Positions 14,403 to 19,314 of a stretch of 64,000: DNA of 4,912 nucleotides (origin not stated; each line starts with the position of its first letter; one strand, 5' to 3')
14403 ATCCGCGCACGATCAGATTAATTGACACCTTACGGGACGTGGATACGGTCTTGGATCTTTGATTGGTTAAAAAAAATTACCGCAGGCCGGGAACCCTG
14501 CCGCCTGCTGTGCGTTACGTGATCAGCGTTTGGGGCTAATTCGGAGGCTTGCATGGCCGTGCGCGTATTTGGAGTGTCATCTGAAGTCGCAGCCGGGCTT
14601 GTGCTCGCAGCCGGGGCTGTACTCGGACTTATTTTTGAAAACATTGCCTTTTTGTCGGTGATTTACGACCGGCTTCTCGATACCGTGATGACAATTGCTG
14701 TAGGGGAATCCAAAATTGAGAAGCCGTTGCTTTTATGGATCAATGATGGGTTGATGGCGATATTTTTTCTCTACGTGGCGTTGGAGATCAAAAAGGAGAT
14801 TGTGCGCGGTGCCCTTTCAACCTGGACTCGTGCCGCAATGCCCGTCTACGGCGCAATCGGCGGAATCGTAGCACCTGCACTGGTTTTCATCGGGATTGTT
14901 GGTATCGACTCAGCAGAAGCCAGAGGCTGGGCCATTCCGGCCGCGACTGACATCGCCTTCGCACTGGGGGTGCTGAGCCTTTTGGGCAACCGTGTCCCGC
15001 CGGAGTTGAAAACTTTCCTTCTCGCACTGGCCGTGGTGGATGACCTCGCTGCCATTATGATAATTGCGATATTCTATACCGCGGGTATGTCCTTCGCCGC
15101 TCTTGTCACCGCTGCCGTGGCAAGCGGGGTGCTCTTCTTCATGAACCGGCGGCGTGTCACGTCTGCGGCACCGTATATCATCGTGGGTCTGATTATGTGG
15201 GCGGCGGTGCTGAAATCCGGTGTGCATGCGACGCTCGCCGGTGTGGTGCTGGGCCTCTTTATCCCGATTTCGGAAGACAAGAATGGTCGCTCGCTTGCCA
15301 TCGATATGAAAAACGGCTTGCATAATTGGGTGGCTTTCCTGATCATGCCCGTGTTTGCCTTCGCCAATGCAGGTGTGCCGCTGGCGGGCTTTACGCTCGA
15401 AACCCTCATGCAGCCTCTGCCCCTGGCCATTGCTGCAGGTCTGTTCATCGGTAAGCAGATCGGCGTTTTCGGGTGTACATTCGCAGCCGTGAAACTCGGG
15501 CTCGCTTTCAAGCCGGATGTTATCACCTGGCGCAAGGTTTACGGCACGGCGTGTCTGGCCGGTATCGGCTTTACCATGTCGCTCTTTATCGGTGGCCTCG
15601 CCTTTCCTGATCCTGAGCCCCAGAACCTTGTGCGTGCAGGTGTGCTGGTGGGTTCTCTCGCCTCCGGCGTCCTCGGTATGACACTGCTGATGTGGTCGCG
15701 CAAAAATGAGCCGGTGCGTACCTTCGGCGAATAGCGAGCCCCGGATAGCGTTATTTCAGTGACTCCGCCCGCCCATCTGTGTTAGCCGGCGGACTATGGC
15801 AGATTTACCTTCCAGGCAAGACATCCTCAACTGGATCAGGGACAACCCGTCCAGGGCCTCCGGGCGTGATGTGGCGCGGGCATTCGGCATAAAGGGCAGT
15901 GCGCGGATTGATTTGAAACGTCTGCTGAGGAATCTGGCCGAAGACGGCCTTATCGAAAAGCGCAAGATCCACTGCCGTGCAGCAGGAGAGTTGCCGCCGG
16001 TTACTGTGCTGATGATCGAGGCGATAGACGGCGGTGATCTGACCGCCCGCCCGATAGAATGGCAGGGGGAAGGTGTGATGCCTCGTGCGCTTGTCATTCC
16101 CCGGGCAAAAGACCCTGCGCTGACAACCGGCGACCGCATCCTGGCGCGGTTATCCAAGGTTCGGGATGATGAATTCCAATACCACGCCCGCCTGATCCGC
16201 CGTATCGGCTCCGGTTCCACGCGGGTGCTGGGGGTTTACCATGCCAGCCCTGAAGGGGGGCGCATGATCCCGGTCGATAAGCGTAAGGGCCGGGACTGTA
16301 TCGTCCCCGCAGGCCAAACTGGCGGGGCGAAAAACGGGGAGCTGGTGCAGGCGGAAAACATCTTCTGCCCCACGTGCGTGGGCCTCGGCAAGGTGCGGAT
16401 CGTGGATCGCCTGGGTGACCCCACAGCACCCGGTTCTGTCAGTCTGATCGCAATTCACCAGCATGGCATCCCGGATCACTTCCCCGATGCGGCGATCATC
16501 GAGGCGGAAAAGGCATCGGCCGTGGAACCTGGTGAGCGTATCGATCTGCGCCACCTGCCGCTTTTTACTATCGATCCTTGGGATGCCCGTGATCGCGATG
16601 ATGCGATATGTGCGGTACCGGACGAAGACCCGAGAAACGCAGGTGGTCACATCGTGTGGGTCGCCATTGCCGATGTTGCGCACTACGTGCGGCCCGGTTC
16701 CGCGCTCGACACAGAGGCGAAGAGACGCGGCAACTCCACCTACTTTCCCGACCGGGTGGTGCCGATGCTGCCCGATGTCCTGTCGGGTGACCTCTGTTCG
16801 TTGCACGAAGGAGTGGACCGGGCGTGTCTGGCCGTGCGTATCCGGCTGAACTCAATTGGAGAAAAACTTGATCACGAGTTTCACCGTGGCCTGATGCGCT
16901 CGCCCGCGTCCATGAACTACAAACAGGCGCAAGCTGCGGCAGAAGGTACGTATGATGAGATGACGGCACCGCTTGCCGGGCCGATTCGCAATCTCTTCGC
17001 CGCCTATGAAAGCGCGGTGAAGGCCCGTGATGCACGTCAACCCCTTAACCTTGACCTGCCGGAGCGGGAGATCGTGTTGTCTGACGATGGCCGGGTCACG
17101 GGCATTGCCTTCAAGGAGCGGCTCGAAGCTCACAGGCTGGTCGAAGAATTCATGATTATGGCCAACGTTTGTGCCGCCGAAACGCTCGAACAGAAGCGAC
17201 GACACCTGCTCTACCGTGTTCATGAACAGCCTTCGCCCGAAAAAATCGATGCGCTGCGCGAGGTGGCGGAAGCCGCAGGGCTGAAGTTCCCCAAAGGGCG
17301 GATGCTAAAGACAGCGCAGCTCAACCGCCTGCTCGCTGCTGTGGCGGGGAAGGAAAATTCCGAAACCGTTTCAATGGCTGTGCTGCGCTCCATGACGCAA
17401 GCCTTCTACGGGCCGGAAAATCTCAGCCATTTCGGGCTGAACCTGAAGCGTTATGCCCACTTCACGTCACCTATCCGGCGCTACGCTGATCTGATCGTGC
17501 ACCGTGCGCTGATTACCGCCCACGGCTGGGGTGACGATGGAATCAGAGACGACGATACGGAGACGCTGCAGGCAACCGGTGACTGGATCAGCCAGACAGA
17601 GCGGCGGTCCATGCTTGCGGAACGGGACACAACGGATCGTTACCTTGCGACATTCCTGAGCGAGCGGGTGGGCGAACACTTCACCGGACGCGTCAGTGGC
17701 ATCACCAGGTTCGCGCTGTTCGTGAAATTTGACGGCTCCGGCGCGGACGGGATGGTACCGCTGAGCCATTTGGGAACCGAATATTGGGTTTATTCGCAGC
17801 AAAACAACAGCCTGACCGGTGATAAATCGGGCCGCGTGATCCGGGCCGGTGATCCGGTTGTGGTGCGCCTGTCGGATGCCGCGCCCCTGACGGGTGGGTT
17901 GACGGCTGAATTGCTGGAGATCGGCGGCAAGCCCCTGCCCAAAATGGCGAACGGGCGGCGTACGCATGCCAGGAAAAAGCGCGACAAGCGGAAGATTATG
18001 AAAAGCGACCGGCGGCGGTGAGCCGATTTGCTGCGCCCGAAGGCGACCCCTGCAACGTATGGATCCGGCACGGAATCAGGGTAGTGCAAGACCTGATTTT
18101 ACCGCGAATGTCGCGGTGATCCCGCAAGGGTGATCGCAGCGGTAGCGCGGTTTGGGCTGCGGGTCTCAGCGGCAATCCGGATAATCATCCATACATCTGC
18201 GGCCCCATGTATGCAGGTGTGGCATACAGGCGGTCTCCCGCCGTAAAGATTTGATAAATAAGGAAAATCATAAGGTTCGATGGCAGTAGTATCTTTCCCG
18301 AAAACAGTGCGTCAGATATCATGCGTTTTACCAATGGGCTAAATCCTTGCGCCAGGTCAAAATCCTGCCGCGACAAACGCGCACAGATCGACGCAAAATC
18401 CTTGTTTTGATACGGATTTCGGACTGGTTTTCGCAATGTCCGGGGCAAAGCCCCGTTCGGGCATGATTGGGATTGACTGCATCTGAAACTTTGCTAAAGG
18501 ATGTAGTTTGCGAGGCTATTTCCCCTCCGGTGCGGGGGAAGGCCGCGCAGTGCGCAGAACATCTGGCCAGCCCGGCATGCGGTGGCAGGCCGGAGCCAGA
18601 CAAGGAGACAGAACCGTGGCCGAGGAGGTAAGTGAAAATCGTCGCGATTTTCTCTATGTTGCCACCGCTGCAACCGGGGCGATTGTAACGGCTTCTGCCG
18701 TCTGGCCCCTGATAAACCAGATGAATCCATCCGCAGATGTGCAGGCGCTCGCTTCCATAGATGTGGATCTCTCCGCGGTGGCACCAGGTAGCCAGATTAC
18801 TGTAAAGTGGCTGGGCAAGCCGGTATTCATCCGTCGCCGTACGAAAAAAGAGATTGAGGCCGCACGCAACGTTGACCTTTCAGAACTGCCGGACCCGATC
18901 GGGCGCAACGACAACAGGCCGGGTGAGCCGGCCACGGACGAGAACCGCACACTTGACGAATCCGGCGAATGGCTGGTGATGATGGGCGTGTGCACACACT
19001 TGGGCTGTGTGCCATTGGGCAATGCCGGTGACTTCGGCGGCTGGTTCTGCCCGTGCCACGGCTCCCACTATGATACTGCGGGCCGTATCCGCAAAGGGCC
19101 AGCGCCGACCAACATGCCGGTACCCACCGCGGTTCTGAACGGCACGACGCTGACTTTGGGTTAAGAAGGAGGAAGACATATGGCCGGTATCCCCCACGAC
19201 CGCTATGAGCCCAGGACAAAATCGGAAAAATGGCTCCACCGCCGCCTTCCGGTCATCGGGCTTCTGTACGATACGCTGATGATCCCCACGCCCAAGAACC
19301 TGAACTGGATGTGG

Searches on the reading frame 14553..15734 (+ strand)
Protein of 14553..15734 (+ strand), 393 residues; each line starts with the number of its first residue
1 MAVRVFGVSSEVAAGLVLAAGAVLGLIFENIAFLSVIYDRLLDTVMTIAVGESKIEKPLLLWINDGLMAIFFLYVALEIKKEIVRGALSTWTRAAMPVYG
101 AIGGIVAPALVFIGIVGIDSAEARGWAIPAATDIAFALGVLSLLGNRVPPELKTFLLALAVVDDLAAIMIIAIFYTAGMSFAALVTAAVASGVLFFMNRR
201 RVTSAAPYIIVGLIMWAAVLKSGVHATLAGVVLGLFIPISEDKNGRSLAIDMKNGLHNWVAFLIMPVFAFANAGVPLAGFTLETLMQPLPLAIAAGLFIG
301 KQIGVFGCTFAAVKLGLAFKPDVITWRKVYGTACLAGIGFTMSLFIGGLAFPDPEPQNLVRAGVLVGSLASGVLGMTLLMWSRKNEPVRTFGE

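Call 6: search_protein_families(library=pfam, proteins=[window:14553-15734:+])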
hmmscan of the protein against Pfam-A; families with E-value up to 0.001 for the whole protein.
window:14553-15734:+ (393 aa): 1 family
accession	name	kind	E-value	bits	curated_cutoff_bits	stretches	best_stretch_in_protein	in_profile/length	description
PF06965.17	Na_H_antiport_1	-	1.8e-133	445.5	23.5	1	9-379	5-374/374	Na+/H+ antiporter 1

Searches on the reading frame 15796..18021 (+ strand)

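Call 6: search_protein_families(library=pfam, proteins=[window:15796-18021:+])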
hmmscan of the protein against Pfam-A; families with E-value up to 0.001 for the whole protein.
window:15796-18021:+ (741 aa): 3 families
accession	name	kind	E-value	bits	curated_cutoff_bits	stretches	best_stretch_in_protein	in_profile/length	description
PF00773.25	RNB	-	4.4e-97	325.7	29.3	1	248-574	1-322/326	RNB domain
PF17876.7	CSD2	-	2.1e-14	53.8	26.2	1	158-230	3-74/74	Cold shock domain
PF00575.29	S1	-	1.9e-08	35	22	1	624-691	3-58/74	S1 RNA binding domain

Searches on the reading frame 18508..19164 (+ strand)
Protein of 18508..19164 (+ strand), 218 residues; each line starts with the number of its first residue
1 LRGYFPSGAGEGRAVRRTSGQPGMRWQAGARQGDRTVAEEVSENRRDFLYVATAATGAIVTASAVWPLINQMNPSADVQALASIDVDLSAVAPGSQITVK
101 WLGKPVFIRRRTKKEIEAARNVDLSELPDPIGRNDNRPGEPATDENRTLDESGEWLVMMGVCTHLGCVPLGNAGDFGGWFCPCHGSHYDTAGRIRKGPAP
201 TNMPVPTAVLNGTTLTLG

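Call 6: search_protein_families(library=pfam, proteins=[window:18508-19164:+])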
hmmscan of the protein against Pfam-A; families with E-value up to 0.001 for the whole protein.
window:18508-19164:+ (218 aa): 2 families
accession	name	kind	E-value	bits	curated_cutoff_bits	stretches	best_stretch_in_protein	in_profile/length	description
PF10399.14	UCR_Fe-S_N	-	4.4e-19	68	24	1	39-75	5-41/41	Ubiquitinol-cytochrome C reductase Fe-S subunit TAT signal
PF00355.32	Rieske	-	1.4e-11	44.6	20.3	1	150-204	31-85/88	Rieske [2Fe-2S] domain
